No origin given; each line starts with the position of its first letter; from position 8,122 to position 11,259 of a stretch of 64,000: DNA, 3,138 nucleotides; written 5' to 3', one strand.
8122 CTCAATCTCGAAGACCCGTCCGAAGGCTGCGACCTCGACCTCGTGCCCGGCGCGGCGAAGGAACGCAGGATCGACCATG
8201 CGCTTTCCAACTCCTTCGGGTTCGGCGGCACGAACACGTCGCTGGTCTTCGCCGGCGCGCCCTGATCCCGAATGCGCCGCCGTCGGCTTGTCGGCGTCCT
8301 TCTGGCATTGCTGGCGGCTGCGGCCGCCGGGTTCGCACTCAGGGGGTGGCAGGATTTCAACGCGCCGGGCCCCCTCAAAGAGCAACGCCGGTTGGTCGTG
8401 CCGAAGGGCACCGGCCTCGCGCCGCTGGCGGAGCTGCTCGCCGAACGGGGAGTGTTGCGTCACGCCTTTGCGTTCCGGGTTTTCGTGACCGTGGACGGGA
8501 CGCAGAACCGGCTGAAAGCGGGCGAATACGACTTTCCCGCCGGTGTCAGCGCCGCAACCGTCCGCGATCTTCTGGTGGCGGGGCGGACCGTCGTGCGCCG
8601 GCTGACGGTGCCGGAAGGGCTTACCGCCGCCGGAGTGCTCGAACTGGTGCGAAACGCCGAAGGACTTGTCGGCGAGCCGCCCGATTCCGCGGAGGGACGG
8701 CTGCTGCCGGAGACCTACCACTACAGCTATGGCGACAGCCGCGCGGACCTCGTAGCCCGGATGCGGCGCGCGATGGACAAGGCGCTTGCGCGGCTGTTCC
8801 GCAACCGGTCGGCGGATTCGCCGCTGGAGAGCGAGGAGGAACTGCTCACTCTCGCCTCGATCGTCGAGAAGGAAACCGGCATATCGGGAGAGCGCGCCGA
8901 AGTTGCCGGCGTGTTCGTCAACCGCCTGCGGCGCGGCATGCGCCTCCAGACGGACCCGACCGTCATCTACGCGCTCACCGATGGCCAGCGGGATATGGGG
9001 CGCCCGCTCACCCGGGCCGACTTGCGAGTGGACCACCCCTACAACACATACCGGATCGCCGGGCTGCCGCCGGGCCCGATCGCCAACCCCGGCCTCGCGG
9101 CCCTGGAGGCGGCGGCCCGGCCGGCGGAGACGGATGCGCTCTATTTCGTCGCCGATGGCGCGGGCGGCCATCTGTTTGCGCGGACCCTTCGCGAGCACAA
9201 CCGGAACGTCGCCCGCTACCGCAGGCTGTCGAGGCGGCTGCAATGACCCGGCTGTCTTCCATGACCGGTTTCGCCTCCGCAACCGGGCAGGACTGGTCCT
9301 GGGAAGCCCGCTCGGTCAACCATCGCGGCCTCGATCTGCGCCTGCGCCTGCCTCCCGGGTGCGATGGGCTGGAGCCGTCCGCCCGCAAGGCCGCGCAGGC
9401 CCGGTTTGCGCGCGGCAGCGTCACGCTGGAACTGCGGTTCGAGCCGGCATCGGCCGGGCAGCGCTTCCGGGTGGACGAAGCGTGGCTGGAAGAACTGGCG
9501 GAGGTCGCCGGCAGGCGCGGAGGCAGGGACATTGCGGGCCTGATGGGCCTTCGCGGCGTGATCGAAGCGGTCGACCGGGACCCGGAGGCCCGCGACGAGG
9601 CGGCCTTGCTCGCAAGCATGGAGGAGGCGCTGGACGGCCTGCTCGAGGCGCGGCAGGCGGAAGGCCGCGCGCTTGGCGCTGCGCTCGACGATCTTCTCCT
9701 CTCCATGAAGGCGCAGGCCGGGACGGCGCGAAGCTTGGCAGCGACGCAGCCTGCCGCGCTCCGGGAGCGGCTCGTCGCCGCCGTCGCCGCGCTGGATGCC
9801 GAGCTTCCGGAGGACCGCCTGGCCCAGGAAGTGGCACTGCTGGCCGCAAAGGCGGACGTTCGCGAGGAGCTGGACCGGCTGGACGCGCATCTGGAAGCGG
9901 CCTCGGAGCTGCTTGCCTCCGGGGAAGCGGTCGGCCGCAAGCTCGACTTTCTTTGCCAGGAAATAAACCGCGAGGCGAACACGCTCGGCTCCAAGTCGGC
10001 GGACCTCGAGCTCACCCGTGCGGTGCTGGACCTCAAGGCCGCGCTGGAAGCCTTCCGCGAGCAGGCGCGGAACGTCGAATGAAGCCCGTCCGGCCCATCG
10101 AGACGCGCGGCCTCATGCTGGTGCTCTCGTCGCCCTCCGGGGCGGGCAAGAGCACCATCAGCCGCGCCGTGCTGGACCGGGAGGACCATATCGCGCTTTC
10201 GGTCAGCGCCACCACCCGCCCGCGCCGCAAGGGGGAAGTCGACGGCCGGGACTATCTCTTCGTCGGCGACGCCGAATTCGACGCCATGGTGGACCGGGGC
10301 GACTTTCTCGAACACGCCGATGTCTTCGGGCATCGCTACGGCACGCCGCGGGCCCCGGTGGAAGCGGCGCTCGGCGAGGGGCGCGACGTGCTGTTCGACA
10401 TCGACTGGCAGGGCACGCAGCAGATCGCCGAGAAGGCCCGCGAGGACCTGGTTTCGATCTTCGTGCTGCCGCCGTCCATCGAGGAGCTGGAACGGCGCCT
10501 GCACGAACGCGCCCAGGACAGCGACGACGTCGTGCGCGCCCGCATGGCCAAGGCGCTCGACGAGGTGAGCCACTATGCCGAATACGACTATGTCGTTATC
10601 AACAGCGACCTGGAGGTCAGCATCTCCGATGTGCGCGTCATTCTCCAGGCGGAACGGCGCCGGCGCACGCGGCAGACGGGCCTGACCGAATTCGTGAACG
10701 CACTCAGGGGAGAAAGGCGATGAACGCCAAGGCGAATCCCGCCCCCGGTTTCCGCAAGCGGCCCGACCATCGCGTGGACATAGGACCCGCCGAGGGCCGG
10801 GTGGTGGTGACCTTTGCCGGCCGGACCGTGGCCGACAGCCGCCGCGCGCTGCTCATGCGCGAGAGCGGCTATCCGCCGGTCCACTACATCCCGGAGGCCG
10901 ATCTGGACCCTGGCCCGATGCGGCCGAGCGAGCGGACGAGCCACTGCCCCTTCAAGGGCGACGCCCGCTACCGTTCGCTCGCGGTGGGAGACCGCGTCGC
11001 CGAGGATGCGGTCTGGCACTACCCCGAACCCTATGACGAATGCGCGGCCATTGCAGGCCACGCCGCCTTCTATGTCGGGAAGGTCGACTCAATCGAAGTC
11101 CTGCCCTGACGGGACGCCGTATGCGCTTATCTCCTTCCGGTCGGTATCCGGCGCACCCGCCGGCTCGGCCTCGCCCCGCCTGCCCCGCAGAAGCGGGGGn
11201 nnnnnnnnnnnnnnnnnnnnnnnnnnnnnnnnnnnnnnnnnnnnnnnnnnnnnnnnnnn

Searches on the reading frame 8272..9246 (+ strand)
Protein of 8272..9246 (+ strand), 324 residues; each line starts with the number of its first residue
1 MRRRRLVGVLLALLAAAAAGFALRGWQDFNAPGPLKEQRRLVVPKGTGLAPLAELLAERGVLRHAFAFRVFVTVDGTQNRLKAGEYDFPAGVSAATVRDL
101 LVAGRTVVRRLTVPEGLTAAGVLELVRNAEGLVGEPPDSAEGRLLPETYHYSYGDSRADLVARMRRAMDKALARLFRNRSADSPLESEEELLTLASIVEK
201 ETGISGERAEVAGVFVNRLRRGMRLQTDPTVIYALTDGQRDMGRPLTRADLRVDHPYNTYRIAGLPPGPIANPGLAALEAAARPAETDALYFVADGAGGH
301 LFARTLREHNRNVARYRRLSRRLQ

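Call 21: search_protein_families(library=pfam, proteins=[window:8272-9246:+])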
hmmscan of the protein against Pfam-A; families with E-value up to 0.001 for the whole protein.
window:8272-9246:+ (324 aa): 1 family
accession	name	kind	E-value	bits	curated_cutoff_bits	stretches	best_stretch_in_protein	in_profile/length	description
PF02618.21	YceG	-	9.6e-84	281.5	32.4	1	42-315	2-275/275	YceG-like family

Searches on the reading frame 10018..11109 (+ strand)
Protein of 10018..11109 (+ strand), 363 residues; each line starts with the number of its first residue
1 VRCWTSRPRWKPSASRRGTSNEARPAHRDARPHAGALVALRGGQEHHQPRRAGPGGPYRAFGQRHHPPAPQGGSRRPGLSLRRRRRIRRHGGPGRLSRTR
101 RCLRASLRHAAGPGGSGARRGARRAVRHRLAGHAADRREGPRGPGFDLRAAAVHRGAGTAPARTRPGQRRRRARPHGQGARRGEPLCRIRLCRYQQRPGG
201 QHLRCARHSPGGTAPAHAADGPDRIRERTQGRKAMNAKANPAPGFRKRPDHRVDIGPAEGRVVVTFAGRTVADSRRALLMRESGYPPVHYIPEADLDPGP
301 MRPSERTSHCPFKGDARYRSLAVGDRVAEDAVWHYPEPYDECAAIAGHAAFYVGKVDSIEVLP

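Call 21: search_protein_families(library=pfam, proteins=[window:10018-11109:+])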
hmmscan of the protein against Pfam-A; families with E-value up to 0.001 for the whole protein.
window:10018-11109:+ (363 aa): 1 family
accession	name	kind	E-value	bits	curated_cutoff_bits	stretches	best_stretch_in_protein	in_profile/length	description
PF04248.19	NTP_transf_9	-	1.9e-30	104.9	22.1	1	262-353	1-92/93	Domain of unknown function (DUF427)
